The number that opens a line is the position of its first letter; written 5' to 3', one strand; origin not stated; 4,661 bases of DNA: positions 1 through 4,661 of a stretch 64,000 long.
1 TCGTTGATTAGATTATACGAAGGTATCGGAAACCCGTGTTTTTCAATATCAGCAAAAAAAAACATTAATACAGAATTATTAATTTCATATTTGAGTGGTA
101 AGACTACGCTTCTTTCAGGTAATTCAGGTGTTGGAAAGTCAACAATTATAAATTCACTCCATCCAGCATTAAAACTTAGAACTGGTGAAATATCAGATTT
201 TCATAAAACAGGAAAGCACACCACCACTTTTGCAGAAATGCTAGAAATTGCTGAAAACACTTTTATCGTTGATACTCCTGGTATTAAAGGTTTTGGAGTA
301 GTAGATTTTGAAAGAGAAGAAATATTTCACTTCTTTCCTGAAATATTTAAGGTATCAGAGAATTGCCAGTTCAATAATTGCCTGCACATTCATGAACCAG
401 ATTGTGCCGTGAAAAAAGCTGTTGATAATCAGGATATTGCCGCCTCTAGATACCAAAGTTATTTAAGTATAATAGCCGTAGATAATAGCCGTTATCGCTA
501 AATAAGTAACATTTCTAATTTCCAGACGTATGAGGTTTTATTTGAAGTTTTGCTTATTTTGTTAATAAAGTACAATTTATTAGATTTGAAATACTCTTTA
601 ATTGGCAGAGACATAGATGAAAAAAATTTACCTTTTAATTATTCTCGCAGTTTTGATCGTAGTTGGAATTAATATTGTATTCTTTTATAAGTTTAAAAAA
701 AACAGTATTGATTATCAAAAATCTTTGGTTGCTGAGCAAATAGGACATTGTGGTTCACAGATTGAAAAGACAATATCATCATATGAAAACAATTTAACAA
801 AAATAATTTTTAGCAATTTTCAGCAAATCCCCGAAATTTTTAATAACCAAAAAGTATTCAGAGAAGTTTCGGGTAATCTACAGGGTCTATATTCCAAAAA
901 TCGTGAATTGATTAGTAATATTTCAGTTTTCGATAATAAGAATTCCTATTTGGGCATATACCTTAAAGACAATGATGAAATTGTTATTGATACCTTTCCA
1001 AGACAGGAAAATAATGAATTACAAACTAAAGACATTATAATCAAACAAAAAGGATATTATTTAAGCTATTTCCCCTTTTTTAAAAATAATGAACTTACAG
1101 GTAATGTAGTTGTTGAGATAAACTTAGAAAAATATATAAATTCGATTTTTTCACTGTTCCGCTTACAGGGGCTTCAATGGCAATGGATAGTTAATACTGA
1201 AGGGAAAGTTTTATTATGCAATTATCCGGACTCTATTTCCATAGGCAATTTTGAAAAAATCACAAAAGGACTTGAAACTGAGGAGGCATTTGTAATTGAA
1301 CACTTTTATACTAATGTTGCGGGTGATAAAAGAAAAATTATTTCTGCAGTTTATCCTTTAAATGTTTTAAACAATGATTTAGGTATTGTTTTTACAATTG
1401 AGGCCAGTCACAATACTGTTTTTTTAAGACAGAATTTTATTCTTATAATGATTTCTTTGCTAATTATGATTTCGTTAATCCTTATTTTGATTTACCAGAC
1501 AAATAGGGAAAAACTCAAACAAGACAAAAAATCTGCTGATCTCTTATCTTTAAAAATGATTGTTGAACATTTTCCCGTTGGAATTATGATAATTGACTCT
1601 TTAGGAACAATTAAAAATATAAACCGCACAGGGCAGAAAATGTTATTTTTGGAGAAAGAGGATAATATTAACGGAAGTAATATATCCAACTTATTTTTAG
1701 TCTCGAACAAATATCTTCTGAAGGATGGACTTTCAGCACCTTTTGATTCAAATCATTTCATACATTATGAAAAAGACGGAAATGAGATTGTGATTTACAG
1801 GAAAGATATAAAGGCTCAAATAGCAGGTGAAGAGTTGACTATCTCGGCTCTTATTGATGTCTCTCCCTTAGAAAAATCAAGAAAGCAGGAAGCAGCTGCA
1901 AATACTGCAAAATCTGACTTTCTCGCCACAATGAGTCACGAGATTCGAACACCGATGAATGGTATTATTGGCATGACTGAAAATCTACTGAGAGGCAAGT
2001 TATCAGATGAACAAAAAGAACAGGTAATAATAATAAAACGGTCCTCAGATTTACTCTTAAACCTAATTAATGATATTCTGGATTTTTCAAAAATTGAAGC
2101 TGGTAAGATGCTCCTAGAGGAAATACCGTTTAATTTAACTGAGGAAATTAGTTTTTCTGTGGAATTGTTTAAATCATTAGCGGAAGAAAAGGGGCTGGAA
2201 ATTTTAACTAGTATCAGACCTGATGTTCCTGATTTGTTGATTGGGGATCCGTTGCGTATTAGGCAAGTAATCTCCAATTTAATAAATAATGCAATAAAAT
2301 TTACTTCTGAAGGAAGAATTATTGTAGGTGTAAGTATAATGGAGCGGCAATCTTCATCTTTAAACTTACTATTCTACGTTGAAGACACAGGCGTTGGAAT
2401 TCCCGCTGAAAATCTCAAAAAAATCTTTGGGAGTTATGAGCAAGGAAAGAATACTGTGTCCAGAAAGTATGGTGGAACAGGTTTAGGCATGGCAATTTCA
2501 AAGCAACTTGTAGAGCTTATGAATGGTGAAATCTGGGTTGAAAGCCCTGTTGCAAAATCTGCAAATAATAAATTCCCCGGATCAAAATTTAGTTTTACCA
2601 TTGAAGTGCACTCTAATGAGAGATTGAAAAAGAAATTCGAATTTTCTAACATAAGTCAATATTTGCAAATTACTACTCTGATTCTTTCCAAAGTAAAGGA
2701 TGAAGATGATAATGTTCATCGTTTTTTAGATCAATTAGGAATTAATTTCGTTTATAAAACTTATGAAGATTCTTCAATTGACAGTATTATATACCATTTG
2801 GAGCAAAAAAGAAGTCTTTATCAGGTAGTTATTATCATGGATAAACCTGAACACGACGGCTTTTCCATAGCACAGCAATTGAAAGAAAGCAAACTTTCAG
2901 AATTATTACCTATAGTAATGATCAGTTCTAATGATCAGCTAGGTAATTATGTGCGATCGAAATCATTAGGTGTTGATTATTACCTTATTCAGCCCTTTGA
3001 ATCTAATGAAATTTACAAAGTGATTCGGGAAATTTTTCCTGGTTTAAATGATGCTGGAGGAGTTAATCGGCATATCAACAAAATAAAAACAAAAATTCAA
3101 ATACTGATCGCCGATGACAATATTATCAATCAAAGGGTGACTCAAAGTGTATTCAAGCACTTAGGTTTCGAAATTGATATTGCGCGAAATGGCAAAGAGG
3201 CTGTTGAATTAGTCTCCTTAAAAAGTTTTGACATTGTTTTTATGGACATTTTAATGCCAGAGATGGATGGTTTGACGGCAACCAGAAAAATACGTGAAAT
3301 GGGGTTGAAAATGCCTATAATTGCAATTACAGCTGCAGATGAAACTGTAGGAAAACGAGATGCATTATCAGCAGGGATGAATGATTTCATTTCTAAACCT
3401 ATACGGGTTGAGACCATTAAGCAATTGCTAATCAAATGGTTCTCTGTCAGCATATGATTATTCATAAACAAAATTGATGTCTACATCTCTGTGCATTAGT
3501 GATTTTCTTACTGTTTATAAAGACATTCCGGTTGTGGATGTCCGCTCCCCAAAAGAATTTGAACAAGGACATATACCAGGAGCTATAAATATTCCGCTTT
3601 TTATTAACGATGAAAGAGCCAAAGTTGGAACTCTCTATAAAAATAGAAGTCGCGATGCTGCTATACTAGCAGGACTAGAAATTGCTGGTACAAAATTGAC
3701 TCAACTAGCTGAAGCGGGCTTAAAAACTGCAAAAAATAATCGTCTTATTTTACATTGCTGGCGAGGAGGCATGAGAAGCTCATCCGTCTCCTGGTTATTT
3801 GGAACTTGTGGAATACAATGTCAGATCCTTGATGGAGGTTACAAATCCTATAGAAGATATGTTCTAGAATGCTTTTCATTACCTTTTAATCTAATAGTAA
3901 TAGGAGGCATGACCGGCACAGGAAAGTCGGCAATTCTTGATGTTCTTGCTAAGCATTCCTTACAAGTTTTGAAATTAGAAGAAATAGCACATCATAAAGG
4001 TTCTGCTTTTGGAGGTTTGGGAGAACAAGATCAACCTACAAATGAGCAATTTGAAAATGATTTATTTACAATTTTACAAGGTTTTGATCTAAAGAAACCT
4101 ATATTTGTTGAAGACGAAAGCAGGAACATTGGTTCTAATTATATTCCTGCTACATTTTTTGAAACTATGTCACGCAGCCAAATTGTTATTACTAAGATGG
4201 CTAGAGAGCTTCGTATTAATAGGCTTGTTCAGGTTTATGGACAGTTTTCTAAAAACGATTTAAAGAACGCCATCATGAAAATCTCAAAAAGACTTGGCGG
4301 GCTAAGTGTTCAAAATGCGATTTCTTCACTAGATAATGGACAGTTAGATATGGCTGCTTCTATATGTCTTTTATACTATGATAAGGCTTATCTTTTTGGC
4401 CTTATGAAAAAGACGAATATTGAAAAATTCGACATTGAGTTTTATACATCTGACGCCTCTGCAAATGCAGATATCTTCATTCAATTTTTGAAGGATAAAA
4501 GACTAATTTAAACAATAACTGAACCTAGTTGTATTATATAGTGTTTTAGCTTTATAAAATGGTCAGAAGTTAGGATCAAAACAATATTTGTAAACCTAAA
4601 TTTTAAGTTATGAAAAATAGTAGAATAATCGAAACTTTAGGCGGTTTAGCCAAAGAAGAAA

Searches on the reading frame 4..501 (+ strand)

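Call 9: search_protein_families(library=ncbifam, max_evalue=1e-8, proteins=[window:4-501:+])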
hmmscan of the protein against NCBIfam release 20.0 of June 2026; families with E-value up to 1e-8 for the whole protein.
window:4-501:+ (165 aa): 3 families
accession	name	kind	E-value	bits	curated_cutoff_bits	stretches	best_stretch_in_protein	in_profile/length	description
TIGR00157.1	TIGR00157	equivalog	3.9e-44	151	100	1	4-157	94-246/247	ribosome small subunit-dependent GTPase A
NF008931.0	PRK12288.1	equivalog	2.5e-39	135.3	360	1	3-158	176-331/347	small ribosomal subunit biogenesis GTPase RsgA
NF008932.0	PRK12289.1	equivalog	1.2e-33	116.6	483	1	9-157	156-298/363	small ribosomal subunit biogenesis GTPase RsgA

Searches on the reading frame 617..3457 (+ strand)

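Call 9: search_protein_families(library=ncbifam, max_evalue=1e-8, proteins=[window:617-3457:+])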
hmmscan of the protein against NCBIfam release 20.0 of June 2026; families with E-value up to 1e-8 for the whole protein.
window:617-3457:+ (946 aa): 122 families (the best 25 are shown)
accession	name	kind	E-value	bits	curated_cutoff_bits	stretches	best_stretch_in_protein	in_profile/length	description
NF008318.0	PRK11107.1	equivalog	1.5e-117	394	890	1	419-942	282-785/920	two-component sensor histidine kinase BarA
TIGR02956.1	TMAO_torS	equivalog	5.7e-102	342.4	676.5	2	419-807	451-820/967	TMAO reductase system sensor histidine kinase/response regulator TorS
NF008099.0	PRK10841.1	equivalog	1.3e-89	301.2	920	1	404-941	435-939/949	two-component system sensor histidine kinase RcsC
NF045901.1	HisKinLetSLeg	equivalog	9e-88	295.3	1650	1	418-939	281-786/906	two-component system sensor histidine kinase LetS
NF041947.1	LuxQ_Vibrio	equivalog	1.4e-85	287.8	1200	2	396-802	435-834/843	quorum-sensing autoinducer 2 sensor kinase/phosphatase LuxQ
NF008302.0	PRK11091.1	equivalog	2.1e-83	280.9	838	2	420-807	269-643/779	aerobic respiration two-component sensor histidine kinase ArcB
NF011874.0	PRK15347.1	equivalog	3.6e-77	260.3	852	2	418-647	384-604/921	two component system sensor kinase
NF038297.2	hybrid_HK_HrmK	equivalog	1e-70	239.1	725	2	418-803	221-604/607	hybrid histidine kinase/response regulator HrmK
NF008543.0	PRK11466.1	equivalog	1.1e-62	212.1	982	2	420-758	432-751/914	TMAO reductase system sensor histidine kinase/response regulator TorS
NF007420.1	PRK09959.1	equivalog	6.7e-58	196.1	1995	2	416-795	696-1062/1197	acid-sensing system histidine kinase EvgS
NF046044.1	PnpS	equivalog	6e-53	180.3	400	1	304-647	49-381/390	two-component system histidine kinase PnpS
NF033092.0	HK_WalK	equivalog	1.3e-48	166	725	1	303-648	251-585/594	cell wall metabolism sensor histidine kinase WalK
NF047465.1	hybrid_HK_LvrA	exception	5.3e-46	157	1200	1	428-684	198-442/819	hybrid histidine kinase/response regulator LvrA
NF041832.1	near_NosP_CTERM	subfamily_domain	1e-43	149.9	400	1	427-774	2-338/370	NahK/ErcS family hybrid sensor histidine kinase/response regulator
NF041880.1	EPS_EpsF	equivalog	1.2e-42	146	900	1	409-649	251-483/492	response regulator EpsF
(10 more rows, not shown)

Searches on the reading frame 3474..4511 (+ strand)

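Call 9: search_protein_families(library=ncbifam, max_evalue=1e-8, proteins=[window:3474-4511:+])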
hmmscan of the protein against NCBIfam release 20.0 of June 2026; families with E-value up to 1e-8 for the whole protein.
window:3474-4511:+ (345 aa): 7 families
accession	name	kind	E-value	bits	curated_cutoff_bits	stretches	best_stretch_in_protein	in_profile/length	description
NF008750.0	PRK11784.1-2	equivalog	2.4e-107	359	241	1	15-335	13-338/346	tRNA 2-selenouridine(34) synthase MnmH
TIGR03167.1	tRNA_sel_U_synt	equivalog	8.9e-97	324.2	219.75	1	17-315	2-307/311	tRNA 2-selenouridine(34) synthase MnmH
NF008752.0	PRK11784.1-4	equivalog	1.2e-74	251.2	266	1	20-314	21-322/357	tRNA 2-selenouridine(34) synthase MnmH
NF008751.0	PRK11784.1-3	equivalog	2.4e-58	198.1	361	1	14-262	14-264/367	tRNA 2-selenouridine(34) synthase MnmH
NF008749.0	PRK11784.1-1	equivalog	2.8e-50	171.5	548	1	14-266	14-268/364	tRNA 2-selenouridine(34) synthase MnmH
TIGR04568.1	arch_SelU_Nterm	equivalog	3.1e-28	99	200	1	5-127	90-213/215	selenouridine synthase SelU-like subunit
TIGR04569.1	arch_SelU_Cterm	equivalog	1.7e-10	41.1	180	1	144-342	7-211/217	selenouridine synthase SelU-like subunit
